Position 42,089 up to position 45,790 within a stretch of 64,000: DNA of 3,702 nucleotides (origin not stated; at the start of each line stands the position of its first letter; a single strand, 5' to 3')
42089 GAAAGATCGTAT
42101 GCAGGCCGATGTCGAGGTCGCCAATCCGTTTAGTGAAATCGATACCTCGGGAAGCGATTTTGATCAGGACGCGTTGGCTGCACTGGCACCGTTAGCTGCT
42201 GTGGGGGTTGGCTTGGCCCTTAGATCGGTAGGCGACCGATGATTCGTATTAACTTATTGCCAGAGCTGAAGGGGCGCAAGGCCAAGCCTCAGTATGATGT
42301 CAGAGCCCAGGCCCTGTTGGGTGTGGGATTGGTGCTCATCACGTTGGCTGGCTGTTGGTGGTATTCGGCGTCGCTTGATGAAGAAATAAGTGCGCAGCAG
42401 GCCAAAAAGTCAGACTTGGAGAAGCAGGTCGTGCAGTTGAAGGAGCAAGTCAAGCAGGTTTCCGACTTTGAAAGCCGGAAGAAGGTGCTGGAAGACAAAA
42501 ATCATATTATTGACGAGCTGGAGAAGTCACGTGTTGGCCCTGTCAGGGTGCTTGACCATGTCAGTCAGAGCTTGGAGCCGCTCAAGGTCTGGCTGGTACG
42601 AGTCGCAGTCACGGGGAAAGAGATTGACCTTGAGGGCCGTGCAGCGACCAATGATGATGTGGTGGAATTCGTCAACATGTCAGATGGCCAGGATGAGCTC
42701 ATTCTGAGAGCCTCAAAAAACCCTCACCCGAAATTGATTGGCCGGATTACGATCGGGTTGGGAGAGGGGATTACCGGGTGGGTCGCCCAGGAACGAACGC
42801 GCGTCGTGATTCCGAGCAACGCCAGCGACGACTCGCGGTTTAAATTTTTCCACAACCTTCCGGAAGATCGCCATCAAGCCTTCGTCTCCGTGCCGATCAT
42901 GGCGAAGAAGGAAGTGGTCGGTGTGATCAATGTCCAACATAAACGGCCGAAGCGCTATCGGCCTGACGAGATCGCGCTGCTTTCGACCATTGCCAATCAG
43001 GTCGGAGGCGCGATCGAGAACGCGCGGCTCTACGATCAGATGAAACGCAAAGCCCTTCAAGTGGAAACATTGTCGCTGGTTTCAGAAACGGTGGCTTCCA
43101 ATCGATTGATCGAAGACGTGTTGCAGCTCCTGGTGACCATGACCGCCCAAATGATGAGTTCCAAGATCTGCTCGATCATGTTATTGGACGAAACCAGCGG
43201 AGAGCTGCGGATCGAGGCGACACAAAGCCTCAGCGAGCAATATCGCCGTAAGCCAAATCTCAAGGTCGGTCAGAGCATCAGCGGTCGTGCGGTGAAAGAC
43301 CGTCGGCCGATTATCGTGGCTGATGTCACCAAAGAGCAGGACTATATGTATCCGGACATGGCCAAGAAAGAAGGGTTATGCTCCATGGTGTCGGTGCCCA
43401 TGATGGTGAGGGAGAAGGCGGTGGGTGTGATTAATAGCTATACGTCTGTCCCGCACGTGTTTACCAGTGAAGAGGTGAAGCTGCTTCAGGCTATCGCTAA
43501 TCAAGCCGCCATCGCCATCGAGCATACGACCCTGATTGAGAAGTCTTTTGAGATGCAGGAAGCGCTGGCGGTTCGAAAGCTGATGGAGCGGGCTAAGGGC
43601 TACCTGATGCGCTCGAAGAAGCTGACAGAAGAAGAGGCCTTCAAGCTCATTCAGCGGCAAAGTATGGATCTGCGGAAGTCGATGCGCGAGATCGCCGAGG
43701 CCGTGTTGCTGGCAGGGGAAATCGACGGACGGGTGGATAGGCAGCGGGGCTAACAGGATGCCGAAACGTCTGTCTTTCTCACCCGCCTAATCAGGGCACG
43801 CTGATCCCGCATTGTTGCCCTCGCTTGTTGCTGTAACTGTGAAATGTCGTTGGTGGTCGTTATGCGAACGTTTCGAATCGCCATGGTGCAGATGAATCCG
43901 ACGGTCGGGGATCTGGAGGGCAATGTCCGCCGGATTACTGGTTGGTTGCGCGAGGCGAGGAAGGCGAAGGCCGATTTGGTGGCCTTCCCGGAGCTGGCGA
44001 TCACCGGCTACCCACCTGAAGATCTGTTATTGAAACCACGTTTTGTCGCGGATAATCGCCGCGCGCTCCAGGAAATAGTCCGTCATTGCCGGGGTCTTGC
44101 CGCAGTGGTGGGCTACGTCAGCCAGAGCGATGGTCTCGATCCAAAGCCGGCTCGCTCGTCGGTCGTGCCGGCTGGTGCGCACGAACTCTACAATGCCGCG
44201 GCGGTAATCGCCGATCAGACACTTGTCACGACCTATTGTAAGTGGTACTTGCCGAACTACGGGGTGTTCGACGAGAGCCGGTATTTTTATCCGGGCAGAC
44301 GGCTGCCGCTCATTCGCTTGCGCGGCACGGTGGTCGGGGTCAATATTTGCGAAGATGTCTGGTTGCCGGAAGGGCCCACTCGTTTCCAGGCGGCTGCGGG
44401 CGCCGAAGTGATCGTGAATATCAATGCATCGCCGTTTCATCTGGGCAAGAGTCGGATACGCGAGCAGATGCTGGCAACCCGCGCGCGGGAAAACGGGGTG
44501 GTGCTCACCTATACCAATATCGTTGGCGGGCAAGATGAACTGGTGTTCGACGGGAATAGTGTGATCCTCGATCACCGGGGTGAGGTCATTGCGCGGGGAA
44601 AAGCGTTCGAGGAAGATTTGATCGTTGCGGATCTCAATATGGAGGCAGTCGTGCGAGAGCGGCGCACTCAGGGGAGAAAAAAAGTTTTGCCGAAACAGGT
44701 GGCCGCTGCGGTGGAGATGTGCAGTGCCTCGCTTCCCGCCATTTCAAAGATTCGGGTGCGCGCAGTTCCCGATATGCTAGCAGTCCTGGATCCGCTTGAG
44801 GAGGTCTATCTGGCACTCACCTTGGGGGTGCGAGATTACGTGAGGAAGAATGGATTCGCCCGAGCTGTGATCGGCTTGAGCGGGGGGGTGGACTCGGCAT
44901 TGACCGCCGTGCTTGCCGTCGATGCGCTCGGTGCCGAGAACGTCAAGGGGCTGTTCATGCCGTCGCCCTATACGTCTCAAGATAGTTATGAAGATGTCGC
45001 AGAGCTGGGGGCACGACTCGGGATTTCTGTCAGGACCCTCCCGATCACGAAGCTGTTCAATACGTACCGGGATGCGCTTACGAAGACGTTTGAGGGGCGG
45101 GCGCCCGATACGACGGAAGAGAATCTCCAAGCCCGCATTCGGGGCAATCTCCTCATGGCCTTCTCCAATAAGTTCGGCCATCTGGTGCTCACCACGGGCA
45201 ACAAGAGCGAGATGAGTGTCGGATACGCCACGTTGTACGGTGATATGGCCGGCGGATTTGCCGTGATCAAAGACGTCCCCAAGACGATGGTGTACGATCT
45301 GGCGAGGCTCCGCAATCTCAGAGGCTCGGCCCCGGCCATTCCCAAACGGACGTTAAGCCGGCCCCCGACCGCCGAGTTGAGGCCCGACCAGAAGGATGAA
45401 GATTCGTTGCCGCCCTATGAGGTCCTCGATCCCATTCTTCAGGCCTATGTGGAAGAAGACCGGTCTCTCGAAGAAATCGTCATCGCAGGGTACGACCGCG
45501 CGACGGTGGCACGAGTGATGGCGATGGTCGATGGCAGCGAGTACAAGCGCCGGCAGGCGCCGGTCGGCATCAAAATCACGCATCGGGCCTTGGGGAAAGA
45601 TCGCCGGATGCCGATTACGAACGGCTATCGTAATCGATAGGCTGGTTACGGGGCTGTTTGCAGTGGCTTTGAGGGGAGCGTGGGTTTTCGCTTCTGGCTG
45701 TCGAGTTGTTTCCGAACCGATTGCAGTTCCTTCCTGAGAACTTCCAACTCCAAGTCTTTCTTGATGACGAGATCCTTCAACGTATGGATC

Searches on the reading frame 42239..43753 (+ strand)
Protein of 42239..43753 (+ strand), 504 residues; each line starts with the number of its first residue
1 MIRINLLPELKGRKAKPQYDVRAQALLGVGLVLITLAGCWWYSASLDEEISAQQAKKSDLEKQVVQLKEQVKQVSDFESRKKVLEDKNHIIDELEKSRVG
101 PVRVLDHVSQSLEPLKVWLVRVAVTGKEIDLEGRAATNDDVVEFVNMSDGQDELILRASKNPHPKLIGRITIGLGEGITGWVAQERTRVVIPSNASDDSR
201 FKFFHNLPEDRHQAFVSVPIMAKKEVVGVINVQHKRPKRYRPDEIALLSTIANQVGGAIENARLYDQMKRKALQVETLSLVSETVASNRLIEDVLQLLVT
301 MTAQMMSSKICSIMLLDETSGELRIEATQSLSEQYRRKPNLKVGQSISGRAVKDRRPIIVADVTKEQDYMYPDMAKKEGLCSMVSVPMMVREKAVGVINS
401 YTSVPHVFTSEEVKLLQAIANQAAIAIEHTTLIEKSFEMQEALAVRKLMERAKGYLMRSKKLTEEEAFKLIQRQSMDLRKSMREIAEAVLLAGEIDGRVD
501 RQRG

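Call 18: search_protein_families(library=pfam, proteins=[window:42239-43753:+], max_evalue=0.01)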
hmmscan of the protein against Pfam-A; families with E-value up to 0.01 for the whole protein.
window:42239-43753:+ (504 aa): 6 families
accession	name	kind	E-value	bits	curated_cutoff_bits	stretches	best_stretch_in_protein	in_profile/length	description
PF13185.12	GAF_2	-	3.2e-40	137.9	28.6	2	291-428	4-136/136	GAF domain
PF01590.32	GAF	-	3.8e-34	118.5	22.4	2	291-427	2-133/133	GAF domain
PF13492.12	GAF_3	-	2.4e-26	93.1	27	2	291-429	2-129/129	GAF domain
PF03861.19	ANTAR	-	1.8e-18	66.5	27.3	1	439-490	3-54/54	ANTAR domain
PF05137.18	PilN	-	0.00087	19.7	22.8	1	104-146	2-43/78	Fimbrial assembly protein (PilN)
PF22922.2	GAF_NLP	-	0.0045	17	24.1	1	339-389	79-131/175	NLP protein GAF domain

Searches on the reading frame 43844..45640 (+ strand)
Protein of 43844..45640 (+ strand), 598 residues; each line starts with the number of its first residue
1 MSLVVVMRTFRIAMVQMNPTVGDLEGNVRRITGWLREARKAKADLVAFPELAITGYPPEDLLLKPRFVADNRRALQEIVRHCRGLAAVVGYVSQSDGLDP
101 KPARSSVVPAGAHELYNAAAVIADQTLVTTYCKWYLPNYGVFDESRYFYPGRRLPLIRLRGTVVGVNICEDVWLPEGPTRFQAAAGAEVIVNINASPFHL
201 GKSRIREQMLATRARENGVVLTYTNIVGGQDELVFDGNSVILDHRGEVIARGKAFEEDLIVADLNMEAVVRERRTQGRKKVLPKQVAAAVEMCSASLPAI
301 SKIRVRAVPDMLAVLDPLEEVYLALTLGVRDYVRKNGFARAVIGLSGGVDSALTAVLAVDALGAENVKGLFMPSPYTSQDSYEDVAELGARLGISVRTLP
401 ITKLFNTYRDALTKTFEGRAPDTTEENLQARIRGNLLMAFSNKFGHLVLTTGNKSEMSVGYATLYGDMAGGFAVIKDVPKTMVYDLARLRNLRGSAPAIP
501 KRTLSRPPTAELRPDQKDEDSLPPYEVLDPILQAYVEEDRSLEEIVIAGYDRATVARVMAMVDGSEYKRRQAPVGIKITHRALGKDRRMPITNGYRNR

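Call 18: search_protein_families(library=pfam, proteins=[window:43844-45640:+], max_evalue=0.01)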
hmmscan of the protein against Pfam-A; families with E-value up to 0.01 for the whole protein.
window:43844-45640:+ (598 aa): 3 families
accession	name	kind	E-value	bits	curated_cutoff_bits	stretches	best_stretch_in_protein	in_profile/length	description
PF02540.23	NAD_synthase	-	1.1e-74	251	21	1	324-572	4-242/242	NAD synthase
PF00795.27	CN_hydrolase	-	7.2e-35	121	23.2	1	11-269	1-251/256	Carbon-nitrogen hydrolase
PF03054.22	tRNA_Me_trans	-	0.0034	17.5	20.6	1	341-420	3-93/202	tRNA methyl transferase HUP domain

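Call 46: find_encoding_contigs(protein=window:43844-45640:+, flank=10000, max_places=5)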
Protein window:43844-45640:+ (598 aa): no gene with exactly this product is on record in the collection.
